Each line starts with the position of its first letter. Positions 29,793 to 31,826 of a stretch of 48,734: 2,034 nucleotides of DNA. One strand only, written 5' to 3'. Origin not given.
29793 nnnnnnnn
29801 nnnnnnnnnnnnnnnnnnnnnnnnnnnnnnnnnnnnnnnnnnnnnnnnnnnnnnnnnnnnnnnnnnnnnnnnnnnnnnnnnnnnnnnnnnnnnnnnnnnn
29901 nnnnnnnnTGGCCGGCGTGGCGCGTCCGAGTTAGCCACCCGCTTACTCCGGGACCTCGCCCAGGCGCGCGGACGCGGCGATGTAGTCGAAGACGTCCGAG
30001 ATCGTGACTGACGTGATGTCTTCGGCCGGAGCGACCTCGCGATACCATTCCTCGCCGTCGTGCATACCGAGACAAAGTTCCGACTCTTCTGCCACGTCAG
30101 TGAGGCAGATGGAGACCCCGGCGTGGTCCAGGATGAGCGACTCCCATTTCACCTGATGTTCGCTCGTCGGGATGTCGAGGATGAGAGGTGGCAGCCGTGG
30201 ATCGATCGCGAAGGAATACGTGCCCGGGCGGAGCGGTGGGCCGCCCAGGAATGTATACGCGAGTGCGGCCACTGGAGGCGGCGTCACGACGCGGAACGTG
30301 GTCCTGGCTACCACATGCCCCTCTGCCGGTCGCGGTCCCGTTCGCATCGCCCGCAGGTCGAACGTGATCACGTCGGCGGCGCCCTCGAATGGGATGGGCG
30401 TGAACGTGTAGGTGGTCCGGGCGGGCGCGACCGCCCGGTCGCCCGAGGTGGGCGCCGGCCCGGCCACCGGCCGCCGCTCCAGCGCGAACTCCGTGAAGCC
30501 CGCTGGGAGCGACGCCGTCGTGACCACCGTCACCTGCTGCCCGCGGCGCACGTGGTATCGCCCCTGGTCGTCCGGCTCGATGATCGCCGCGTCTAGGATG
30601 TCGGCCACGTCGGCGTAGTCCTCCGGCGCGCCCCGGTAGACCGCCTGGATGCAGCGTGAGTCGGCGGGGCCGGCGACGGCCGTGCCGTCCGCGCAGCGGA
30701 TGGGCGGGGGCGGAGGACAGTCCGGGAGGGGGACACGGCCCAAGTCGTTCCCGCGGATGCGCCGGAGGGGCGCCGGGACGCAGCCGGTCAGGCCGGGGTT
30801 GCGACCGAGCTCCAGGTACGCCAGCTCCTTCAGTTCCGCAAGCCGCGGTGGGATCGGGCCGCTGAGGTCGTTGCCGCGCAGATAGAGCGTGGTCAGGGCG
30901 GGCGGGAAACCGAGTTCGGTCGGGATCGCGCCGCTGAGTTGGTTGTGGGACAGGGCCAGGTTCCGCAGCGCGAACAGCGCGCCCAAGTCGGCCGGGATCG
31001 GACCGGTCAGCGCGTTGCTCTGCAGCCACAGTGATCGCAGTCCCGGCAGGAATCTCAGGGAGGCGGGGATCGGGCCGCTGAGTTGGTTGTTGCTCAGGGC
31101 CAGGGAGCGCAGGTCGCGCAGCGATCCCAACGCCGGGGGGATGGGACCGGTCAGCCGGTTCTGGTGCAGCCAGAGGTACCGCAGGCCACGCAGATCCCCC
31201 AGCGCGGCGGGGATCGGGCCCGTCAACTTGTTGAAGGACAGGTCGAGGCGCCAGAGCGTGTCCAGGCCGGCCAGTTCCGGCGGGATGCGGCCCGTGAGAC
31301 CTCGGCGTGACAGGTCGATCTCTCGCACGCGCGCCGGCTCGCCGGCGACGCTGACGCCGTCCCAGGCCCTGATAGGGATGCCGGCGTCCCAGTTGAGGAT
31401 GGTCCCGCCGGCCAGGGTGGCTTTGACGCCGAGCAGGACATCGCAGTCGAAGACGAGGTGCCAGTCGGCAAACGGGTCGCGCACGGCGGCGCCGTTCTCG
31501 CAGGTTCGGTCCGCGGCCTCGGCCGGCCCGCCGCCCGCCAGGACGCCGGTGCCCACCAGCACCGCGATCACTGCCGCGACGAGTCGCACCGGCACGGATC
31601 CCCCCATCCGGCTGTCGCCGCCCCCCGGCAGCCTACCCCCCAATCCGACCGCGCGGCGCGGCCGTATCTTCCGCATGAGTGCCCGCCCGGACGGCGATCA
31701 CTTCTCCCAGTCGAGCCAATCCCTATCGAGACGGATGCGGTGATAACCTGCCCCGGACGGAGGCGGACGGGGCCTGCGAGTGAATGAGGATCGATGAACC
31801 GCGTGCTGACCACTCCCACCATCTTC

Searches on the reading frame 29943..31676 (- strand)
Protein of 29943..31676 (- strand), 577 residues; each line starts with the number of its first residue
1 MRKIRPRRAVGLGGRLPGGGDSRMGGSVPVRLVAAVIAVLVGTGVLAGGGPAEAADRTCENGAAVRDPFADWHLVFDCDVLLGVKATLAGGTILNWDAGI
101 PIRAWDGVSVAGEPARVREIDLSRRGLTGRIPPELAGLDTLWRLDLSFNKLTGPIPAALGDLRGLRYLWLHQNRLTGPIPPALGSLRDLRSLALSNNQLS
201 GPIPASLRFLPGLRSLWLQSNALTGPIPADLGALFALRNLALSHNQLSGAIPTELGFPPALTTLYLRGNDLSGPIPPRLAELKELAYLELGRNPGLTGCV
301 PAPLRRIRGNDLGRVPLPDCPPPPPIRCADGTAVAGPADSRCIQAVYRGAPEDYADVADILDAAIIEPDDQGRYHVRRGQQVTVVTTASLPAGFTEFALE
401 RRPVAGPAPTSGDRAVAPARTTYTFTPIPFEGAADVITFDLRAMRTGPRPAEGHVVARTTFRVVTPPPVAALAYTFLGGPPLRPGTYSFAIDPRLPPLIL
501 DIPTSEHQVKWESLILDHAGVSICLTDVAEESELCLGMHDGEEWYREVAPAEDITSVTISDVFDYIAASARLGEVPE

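Call 5: search_protein_families(library=pfam, proteins=[window:29943-31676:-], max_evalue=0.01)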
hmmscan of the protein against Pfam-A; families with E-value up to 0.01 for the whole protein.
window:29943-31676:- (577 aa): 5 families
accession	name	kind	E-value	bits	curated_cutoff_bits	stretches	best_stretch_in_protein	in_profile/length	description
PF00560.39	LRR_1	-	3.3e-26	86.1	20.6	0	165-186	2-23/23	Leucine Rich Repeat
PF13855.12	LRR_8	-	1.1e-18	67.2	27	3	117-175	3-61/61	Leucine rich repeat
PF12799.13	LRR_4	-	9.6e-15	54.7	27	2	165-200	3-37/44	Leucine Rich repeats (2 copies)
PF23598.1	LRR_14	-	9.7e-09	34.9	40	2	131-218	62-146/353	Leucine-rich repeat region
PF13516.12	LRR_6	-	0.00015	22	23.4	0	143-153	7-17/24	Leucine Rich repeat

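Call 6: search_protein_families(library=ncbifam, proteins=[window:29943-31676:-], max_evalue=0.01)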
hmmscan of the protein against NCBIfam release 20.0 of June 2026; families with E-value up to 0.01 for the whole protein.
window:29943-31676:- (577 aa): 5 families
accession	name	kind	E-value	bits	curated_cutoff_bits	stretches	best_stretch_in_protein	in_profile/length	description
NF041381.1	XopAC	subfamily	2.6e-21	75.9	450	2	179-298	81-198/451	XopAC/AvrAC family type III secretion system effector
NF041400.1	XopAE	equivalog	1.9e-14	53.4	600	1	129-296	33-197/478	type III secretion system effector XopAE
NF047464.1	FibnectbindLIC11051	equivalog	3.4e-10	39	1000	1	130-294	502-661/685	LIC_11051 family fibronectin-binding protein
NF033189.1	internalin_A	exception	6.2e-06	24.8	1600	1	135-290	202-345/799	class 1 internalin InlA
NF041351.1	XopL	equivalog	0.00011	21.1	500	1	164-283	154-271/497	type III secretion system leucine-rich repeat domain-containing effector XopL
